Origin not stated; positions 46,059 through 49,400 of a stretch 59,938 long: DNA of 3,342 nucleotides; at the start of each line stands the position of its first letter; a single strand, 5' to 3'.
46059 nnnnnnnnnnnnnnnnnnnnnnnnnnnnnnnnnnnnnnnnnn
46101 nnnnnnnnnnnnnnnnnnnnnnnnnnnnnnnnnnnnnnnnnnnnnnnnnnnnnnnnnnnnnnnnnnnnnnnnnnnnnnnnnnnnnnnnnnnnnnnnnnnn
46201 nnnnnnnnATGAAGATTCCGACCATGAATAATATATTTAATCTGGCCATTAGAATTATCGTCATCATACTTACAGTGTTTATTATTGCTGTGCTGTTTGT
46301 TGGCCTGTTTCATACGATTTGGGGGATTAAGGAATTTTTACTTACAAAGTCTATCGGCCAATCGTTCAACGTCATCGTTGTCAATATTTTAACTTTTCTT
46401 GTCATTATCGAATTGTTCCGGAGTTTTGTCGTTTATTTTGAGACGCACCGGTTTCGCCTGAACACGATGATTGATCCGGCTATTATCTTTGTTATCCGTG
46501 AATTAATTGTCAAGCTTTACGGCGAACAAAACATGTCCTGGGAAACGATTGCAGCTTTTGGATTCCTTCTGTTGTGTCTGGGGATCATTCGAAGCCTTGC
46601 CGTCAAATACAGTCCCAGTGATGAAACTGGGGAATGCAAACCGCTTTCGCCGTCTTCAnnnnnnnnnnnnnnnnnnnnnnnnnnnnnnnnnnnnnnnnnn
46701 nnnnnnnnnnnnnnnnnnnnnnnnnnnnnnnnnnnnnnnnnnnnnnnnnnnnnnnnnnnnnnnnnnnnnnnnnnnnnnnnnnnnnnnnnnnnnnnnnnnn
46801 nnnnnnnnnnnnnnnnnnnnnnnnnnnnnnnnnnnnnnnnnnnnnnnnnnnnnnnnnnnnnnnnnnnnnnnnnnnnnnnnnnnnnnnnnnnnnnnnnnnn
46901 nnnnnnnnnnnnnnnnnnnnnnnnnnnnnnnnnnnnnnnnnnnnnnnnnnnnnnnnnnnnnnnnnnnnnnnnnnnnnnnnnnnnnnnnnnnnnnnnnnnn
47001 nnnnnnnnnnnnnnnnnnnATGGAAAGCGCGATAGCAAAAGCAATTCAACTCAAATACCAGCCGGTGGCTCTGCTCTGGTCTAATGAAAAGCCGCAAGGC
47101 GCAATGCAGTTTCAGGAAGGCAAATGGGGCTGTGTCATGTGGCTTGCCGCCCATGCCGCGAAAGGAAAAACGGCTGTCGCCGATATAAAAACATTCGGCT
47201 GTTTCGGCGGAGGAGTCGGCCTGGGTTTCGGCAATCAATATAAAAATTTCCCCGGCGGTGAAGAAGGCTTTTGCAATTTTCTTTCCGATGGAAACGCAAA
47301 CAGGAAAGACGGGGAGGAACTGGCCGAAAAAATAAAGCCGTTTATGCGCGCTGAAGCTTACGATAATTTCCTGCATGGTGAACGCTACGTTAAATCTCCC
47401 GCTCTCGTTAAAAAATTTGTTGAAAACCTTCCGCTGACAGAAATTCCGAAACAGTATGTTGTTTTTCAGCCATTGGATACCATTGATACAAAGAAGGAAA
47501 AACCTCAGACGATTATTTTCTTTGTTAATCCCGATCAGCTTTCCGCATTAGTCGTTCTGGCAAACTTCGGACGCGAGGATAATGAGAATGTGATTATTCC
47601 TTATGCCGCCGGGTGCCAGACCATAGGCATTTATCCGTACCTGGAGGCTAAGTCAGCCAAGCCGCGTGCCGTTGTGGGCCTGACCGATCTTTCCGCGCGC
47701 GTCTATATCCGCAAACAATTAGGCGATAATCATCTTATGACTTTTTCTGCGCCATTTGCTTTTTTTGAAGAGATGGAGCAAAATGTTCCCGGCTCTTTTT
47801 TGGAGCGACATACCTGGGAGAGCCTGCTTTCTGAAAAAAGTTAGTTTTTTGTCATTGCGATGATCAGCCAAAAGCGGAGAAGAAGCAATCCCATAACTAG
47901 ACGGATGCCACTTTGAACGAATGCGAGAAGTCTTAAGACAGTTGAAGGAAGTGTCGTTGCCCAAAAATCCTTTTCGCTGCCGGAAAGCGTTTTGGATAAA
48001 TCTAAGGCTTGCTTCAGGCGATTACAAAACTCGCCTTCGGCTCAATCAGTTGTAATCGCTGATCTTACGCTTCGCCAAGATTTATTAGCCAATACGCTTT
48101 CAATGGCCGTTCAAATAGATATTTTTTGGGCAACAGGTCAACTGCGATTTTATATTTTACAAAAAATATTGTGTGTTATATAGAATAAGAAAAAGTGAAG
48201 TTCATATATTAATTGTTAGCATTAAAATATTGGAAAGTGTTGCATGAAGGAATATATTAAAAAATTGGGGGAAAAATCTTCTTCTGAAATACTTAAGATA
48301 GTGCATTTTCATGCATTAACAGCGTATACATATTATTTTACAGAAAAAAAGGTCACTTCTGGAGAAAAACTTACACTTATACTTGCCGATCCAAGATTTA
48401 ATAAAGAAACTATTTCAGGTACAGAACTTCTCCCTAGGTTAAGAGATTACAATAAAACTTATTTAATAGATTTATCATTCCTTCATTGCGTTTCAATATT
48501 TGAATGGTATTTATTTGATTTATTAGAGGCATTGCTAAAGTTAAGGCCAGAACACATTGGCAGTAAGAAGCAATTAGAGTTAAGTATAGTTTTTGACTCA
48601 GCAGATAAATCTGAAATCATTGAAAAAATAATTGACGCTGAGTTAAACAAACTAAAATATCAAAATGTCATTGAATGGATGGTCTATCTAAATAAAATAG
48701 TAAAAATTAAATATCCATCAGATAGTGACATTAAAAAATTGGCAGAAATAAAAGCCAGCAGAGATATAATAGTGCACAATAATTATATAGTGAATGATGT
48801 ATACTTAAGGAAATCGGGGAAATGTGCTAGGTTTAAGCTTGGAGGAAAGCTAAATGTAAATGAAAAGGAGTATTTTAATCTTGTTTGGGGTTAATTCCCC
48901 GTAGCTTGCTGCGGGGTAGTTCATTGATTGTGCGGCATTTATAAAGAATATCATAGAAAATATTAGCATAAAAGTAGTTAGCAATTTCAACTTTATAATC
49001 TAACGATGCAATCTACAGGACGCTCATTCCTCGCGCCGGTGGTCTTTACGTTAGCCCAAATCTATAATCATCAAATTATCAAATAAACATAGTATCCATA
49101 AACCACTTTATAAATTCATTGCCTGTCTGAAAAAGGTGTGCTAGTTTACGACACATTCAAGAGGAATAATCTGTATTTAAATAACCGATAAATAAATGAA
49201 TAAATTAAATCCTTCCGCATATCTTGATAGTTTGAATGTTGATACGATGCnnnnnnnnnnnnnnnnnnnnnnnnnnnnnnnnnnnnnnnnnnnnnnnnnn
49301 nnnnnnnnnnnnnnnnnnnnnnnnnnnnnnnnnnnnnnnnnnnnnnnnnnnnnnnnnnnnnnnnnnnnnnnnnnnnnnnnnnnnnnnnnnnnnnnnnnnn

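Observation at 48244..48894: Orphan HEPN-like (RxxxxH) gene in an AT-rich islet flanked by repeats: possible defence or toxin remnant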

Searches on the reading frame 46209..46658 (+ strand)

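Call 93: search_protein_families(library=pfam, proteins=[window:46209-46658:+], max_evalue=0.01)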
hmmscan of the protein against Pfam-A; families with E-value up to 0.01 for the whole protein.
window:46209-46658:+ (150 aa): 1 family
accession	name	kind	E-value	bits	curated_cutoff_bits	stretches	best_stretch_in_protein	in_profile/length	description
PF06146.17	PsiE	-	3.5e-16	59.9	23.9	1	16-130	1-116/122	Phosphate-starvation-inducible E family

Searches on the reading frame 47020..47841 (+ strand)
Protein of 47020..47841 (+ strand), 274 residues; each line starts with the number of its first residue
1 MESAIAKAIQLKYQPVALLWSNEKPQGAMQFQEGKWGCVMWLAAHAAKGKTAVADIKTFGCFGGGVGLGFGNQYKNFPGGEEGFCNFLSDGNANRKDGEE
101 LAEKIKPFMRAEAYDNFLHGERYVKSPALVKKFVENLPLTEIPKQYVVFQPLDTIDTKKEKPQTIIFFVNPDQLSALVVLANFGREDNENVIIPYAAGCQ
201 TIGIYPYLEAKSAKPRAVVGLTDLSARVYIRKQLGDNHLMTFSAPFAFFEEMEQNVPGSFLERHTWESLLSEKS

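Call 93: search_protein_families(library=pfam, proteins=[window:47020-47841:+], max_evalue=0.01)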
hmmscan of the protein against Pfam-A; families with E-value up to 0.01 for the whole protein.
window:47020-47841:+ (274 aa): 1 family
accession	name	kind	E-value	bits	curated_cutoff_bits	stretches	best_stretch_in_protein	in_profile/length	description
PF02596.20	DUF169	-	8.9e-49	166.6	27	1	5-255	2-209/209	Uncharacterised ArCR, COG2043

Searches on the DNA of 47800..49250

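Call 100: search_rna_families(source=window, start=47800, end=49250, threshold=evalue, max_evalue=1)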
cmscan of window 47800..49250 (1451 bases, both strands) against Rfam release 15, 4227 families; matches with E-value up to 1: 0.
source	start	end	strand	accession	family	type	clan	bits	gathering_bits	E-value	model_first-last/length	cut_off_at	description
